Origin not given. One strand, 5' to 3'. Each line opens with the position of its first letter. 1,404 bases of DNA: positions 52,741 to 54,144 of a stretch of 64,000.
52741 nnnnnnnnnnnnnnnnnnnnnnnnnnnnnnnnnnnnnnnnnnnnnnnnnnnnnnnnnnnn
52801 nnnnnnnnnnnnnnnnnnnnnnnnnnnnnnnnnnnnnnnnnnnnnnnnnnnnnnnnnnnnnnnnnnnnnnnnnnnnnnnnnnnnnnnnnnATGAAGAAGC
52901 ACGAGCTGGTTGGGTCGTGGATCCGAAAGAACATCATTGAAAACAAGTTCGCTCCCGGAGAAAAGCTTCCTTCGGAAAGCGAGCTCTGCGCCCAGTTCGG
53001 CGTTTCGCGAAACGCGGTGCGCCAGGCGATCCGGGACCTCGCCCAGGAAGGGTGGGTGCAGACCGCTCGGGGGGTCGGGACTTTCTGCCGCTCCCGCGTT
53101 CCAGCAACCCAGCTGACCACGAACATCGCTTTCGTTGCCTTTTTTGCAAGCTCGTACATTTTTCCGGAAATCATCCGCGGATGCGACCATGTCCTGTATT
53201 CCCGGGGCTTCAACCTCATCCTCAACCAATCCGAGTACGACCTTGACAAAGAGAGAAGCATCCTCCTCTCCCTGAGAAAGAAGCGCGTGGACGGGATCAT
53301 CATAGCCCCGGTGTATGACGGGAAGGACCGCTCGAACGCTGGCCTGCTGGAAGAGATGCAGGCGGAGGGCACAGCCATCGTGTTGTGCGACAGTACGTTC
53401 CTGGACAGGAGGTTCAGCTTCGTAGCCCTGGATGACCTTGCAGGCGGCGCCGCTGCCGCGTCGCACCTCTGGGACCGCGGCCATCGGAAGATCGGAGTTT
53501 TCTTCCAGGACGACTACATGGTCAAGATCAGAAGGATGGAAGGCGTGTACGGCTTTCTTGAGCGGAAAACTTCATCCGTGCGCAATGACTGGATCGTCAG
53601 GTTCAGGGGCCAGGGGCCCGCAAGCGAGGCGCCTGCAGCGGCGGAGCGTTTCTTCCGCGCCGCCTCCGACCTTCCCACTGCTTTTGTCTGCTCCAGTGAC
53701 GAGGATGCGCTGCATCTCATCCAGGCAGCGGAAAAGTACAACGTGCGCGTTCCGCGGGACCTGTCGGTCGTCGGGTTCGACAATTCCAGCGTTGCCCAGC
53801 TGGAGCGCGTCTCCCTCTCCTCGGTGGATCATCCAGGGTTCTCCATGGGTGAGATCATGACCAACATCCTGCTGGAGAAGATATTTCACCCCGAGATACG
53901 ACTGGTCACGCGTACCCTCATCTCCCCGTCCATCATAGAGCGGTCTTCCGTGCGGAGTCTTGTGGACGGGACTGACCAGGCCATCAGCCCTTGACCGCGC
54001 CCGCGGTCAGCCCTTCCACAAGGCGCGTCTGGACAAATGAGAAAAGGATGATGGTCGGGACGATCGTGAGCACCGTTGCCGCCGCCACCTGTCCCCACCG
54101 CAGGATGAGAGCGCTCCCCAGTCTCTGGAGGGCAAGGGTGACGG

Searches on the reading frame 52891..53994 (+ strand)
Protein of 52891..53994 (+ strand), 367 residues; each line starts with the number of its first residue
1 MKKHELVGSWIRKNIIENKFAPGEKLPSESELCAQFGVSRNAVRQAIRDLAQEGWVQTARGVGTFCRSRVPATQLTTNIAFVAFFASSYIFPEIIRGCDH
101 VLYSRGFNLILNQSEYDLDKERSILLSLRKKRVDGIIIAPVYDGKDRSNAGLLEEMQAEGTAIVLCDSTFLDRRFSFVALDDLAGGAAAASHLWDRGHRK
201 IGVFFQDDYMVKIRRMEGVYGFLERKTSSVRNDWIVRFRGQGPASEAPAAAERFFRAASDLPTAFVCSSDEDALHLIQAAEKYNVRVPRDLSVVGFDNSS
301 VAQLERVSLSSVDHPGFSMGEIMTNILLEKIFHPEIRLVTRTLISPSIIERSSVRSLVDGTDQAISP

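Call 74: search_protein_families(library=pfam, proteins=[window:52891-53994:+], max_evalue=0.001)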
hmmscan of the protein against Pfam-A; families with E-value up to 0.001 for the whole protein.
window:52891-53994:+ (367 aa): 6 families
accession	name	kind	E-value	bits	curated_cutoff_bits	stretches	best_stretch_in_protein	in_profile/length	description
PF13377.12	Peripla_BP_3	-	4.2e-28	98.9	26.5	1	191-354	2-167/167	Periplasmic binding protein-like domain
PF00392.27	GntR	-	1e-20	73.6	27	1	11-65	9-63/64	Bacterial regulatory proteins, gntR family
PF00532.27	Peripla_BP_1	-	1.1e-14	55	22.2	1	89-345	15-273/281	Periplasmic binding proteins and sugar binding domain of LacI family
PF13407.12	Peripla_BP_4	-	4.2e-08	33.5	35.1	1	79-302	1-222/258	Periplasmic binding protein domain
PF14502.12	HTH_41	-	0.00038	20.3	25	1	23-60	3-40/48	Helix-turn-helix domain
PF13518.12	HTH_28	-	0.00085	19.8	25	0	30-55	16-41/52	Helix-turn-helix domain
